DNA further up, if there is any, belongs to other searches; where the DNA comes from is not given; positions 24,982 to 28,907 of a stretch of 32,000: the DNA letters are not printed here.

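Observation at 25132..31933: Two paralogous cassettes: a small anchored two-Cys protein coupled to a large secreted protein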

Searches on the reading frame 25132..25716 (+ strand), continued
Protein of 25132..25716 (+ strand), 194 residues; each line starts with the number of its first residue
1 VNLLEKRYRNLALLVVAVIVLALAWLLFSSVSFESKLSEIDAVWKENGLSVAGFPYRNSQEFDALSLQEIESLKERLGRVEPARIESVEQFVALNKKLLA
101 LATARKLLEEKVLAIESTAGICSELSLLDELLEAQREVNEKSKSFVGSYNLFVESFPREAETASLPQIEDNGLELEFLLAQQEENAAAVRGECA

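Call 79: list_cluster_members(proteins=[P0007, P0010, P0011, P0013, P0018, P0025, P0026, P0037, P0071, P0043])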
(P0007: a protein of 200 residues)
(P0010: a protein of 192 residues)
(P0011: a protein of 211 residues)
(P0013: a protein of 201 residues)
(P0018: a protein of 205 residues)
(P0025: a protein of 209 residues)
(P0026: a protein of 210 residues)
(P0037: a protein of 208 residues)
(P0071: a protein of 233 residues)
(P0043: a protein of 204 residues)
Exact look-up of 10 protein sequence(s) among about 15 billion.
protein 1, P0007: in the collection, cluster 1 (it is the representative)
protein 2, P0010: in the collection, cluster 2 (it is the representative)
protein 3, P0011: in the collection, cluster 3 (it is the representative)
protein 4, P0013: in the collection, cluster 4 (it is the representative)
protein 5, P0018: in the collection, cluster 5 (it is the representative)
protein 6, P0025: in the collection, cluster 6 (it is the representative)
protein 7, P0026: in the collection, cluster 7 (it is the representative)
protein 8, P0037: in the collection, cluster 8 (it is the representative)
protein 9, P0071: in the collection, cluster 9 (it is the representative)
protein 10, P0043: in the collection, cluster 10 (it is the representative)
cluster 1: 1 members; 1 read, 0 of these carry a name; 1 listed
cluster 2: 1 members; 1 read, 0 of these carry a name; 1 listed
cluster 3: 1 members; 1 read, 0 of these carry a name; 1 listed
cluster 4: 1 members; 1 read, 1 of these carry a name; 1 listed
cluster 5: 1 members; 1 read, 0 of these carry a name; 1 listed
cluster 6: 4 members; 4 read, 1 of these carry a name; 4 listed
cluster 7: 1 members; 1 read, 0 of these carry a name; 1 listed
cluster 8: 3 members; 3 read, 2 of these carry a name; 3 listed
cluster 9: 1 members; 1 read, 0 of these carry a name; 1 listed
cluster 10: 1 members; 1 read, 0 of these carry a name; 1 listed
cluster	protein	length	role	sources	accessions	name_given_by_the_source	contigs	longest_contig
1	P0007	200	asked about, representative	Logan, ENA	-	-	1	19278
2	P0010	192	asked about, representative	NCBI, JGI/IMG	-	-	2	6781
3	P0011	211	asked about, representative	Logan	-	-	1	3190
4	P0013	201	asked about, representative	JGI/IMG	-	hypothetical protein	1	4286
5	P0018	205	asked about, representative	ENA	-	-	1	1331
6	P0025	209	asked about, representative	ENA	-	-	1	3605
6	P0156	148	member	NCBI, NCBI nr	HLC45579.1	MAG TPA: hypothetical protein VJI67_01770, partial [archaeon] | hypothetical protein [archaeon]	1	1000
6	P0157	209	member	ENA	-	-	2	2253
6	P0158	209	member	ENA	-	-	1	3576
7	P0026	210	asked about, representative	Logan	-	-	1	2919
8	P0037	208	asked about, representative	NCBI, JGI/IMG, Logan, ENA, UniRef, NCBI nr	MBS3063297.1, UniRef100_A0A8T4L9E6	MAG: hypothetical protein J4203_05495 [Candidatus Diapherotrites archaeon] | Uncharacterized protein n=2 Tax=Candidatus Iainarchaeum sp. TaxID=3101447 ... | hypothetical protein [Candidatus Diapherotrites archaeon]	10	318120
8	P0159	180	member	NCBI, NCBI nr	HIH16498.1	MAG TPA: hypothetical protein HA252_03790, partial [Candidatus Diapherotrites archaeon] | hypothetical protein [Candidatus Diapherotrites archaeon]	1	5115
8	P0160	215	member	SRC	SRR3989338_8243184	-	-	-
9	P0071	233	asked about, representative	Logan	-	-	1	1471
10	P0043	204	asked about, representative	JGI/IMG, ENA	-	-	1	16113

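Call 80: find_encoding_contigs(protein=P0037, flank=10000, max_places=2)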
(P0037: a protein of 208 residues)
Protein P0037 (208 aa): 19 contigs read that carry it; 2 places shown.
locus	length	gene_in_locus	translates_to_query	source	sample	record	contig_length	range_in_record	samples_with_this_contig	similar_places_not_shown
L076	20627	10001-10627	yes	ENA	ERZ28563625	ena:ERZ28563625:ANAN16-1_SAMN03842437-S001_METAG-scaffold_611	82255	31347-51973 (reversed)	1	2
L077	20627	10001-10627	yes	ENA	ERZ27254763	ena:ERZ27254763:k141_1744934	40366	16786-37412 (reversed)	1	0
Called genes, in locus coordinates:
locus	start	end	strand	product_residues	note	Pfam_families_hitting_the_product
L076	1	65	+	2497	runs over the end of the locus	-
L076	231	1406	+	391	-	PF13173:AAA_14, PF13635:DUF4143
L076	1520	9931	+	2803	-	PF13620:CarboxypepD_reg (weak)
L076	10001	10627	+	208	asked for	-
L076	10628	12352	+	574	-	-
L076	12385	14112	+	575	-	-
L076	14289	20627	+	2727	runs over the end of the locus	PF02369:Big_1 (faint), PF17789:MG4 (faint), PF24025:Ig_DR_A0283-like (faint), PF17210:SdrD_B (faint), PF11974:bMG3 (faint), PF13620:CarboxypepD_reg, PF17802:SpaA (weak), PF13473:Cupredoxin_1 (weak), +1 more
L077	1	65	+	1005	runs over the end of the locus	?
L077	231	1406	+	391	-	PF13173:AAA_14, PF13635:DUF4143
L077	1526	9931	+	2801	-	PF13620:CarboxypepD_reg (weak)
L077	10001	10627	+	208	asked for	-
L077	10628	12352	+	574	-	-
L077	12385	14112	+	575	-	-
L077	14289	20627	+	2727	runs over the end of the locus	PF02369:Big_1 (faint), PF17789:MG4 (faint), PF24025:Ig_DR_A0283-like (faint), PF17210:SdrD_B (faint), PF11974:bMG3 (faint), PF13620:CarboxypepD_reg, PF17802:SpaA (weak), PF13473:Cupredoxin_1 (weak), +1 more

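Call 81: find_encoding_contigs(protein=P0007, flank=8000, max_places=1)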
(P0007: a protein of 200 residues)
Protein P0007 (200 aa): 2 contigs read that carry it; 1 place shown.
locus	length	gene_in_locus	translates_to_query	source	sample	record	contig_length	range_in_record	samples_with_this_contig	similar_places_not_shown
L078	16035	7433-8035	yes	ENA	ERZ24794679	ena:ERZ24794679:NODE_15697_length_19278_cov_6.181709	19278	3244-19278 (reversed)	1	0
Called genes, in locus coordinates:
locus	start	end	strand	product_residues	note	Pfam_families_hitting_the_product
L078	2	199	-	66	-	?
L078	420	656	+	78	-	-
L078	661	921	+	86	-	-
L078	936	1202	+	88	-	-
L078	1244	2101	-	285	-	PF01047:MarR, PF12802:MarR_2 (weak), PF13412:HTH_24, PF24034:DUF7343 (weak), PF09339:HTH_IclR (weak)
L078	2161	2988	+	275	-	PF00398:RrnaAD, PF13649:Methyltransf_25 (weak)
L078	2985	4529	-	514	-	PF02885:Glycos_trans_3N, PF00591:Glycos_transf_3, PF07831:PYNP_C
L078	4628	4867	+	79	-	PF24434:DUF7557 (weak)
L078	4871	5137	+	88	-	PF05016:ParE_toxin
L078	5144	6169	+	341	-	PF00752:XPG_N, PF00867:XPG_I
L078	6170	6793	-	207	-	-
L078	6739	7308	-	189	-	-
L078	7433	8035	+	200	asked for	-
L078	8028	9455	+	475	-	-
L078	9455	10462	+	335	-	-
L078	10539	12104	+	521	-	-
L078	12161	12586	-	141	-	PF05168:HEPN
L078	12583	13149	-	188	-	PF01909:NTP_transf_2, PF18765:Polbeta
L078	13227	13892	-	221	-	PF01135:PCMT, PF01269:Fibrillarin (weak), PF01209:Ubie_methyltran (weak), PF13847:Methyltransf_31, PF08241:Methyltransf_11 (weak), PF13649:Methyltransf_25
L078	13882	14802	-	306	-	PF26553:PDDEXK_19, PF01381:HTH_3 (weak)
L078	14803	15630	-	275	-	PF01040:UbiA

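Call 82: find_encoding_contigs(protein=P0043, flank=8000, max_places=1)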
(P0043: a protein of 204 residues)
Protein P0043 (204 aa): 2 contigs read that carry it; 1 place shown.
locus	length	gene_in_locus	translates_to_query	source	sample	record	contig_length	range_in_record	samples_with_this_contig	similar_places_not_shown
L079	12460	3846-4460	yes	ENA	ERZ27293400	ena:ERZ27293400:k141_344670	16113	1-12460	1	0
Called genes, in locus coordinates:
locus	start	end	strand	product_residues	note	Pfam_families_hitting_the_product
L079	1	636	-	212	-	?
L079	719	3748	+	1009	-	-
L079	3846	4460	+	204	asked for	-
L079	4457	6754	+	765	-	-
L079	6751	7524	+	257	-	-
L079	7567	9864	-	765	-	PF11614:FixG_C (faint), PF22073:Cep192_D4 (faint), PF22544:HYDIN_VesB_CFA65-like_Ig (faint), PF22067:Cep192_D3 (faint)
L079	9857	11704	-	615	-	-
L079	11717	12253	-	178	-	-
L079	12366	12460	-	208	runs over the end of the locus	PF13560:HTH_31, PF01381:HTH_3, PF00571:CBS (weak)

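Call 85: find_encoding_contigs(protein=P0008, flank=8000, max_places=2)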
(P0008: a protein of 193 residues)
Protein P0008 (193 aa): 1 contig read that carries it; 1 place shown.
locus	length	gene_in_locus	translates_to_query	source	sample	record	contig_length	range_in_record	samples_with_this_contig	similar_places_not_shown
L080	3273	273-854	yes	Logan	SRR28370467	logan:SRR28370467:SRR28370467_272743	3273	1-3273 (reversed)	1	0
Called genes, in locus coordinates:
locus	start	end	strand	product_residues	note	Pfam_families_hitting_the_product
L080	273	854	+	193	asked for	-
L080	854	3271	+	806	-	?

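Call 86: find_encoding_contigs(protein=P0029, flank=8000, max_places=2)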
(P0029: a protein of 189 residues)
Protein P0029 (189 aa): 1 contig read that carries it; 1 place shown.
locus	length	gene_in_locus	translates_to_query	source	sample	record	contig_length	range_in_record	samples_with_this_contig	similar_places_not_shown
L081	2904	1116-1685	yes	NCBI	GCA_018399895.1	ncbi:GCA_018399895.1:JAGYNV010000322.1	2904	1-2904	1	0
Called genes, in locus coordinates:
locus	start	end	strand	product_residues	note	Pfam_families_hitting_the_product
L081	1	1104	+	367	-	?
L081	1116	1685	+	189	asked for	-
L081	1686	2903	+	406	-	?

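Call 87: search_protein_families(library=pfam, proteins=[L080:854-3271:+, L081:1686-2903:+, L081:1-1104:+, L076:10628-12352:+, L076:12385-14112:+, L078:8028-9455:+, L078:9455-10462:+, L079:4457-6754:+, L072:6859-8739:+], max_evalue=0.01)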
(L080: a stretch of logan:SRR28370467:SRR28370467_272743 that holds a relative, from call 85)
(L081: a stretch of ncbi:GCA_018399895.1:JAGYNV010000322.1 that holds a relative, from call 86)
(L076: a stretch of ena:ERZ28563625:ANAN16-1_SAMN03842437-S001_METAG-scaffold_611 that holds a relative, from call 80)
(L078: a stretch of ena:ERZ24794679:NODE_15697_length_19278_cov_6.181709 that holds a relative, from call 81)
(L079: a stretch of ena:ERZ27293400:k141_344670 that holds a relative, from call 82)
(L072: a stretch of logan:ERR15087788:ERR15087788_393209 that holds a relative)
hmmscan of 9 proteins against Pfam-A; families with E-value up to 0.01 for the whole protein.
L080:854-3271:+ (806 aa): 0 families

L081:1686-2903:+ (406 aa): 1 family
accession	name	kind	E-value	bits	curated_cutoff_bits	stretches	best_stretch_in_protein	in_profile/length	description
PF02412.23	TSP_3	-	1e-30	105.5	25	4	290-332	1-36/36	Thrombospondin type 3 repeat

L081:1-1104:+ (367 aa): 2 families
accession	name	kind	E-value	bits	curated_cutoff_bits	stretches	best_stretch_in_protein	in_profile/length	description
PF13620.12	CarboxypepD_reg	-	4.2e-06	27.5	32.3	1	136-211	3-76/82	Carboxypeptidase regulatory-like domain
PF17789.7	MG4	-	0.0031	18.1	24.7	0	137-179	20-59/95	Macroglobulin domain MG4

L076:10628-12352:+ (574 aa): 0 families

L076:12385-14112:+ (575 aa): 0 families

L078:8028-9455:+ (475 aa): 0 families

L078:9455-10462:+ (335 aa): 0 families

L079:4457-6754:+ (765 aa): 0 families

L072:6859-8739:+ (626 aa): 2 families
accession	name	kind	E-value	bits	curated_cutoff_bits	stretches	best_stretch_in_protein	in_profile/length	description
PF00041.27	fn3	-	0.0027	18.3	25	0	443-487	29-65/84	Fibronectin type III domain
PF02927.20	CelD_N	-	0.0094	17.1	24.6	0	401-462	21-83/86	Cellulase N-terminal ig-like domain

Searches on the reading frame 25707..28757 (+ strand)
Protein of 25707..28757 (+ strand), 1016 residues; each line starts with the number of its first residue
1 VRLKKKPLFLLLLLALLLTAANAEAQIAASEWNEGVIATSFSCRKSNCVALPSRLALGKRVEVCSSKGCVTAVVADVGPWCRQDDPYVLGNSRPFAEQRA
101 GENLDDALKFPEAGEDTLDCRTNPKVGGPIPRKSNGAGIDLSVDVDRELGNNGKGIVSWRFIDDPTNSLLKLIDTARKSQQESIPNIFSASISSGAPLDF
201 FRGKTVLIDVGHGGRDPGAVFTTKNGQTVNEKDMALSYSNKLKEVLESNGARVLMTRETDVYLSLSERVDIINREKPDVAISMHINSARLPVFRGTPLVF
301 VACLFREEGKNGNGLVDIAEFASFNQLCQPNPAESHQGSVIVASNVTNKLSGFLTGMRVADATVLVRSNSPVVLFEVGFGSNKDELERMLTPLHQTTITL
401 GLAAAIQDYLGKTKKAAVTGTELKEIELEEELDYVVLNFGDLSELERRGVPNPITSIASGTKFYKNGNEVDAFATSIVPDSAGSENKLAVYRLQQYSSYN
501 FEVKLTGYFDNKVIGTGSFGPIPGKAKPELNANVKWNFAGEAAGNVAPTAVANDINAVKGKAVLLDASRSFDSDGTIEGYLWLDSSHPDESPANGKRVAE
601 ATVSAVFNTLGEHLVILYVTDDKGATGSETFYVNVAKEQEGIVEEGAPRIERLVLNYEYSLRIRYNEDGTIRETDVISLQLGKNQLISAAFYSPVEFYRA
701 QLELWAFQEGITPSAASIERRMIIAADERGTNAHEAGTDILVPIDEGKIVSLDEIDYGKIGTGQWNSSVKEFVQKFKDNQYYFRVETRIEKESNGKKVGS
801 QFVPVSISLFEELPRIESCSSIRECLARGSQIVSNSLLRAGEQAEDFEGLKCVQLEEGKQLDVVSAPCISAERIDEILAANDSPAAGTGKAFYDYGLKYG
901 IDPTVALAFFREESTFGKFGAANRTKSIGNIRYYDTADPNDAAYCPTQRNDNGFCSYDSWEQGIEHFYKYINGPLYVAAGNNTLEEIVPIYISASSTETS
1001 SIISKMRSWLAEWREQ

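Call 6: search_protein_families(library=pfam, proteins=[window:25707-28757:+], max_evalue=0.1)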
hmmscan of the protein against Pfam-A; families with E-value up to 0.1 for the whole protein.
window:25707-28757:+ (1016 aa): 6 families
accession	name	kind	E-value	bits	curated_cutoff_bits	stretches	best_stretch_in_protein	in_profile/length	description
PF01520.23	Amidase_3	-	8e-34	117.6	27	1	206-407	1-173/174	N-acetylmuramoyl-L-alanine amidase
PF18911.6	PKD_4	-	4.1e-08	33.6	27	1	545-635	1-85/85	PKD domain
PF22352.2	K319L-like_PKD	-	1.6e-07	31.7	27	1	554-635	4-84/84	K319L-like, PKD domain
PF01832.25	Glucosaminidase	-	6.2e-05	24.1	30.2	1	890-977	2-81/123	Mannosyl-glycoprotein endo-beta-N-acetylglucosaminidase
PF00801.26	PKD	-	0.0045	17.4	23.5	1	558-631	12-77/80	PKD domain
PF19420.4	DDAH_eukar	-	0.03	14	23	1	227-270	101-144/291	N,N dimethylarginine dimethylhydrolase, eukaryotic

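Call 7: search_protein_families(library=ncbifam, proteins=[window:25707-28757:+], max_evalue=0.1)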
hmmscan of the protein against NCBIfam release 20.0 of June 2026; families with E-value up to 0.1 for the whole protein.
window:25707-28757:+ (1016 aa): 6 families
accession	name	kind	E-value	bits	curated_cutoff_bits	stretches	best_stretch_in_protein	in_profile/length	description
TIGR02883.1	spore_cwlD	equivalog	5.3e-23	82.1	221.55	2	204-291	1-98/189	N-acetylmuramoyl-L-alanine amidase CwlD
NF007652.1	PRK10319.1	equivalog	5.2e-13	48.9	400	1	203-291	57-142/291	N-acetylmuramoyl-L-alanine amidase AmiA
NF038267.1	amidase_AmiC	exception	6.7e-13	48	700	1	202-290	185-270/407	N-acetylmuramoyl-L-alanine amidase AmiC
NF007751.0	PRK10431.1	equivalog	3.1e-10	39.2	532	1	206-288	194-273/445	N-acetylmuramoyl-L-alanine amidase AmiB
NF050040.1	horm_taper_TftA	equivalog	5.4e-05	22.1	500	1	206-316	4-111/450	hormogonium tapered terminus morphoprotein TftA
NF038140.1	amidase_Rv3717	exception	0.00051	19.5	335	1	210-286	46-124/233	Rv3717 family N-acetylmuramoyl-L-alanine amidase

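Call 21: search_protein_families(library=phrogs, proteins=[window:25707-28757:+], max_evalue=0.1)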
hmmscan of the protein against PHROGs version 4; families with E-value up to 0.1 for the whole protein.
window:25707-28757:+ (1016 aa): 5 families
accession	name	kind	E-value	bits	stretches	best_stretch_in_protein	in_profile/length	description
phrog_435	-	lysis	3.3e-27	96.7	2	202-288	111-194/556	endolysin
phrog_2742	-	lysis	1e-13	52.5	1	205-289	3-88/318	endolysin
phrog_3513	-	lysis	0.0045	16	1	898-976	660-747/1434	endolysin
phrog_489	-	lysis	0.008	16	1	202-288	163-259/459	endolysin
phrog_12727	-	lysis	0.031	14.5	0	205-288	164-243/393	endolysin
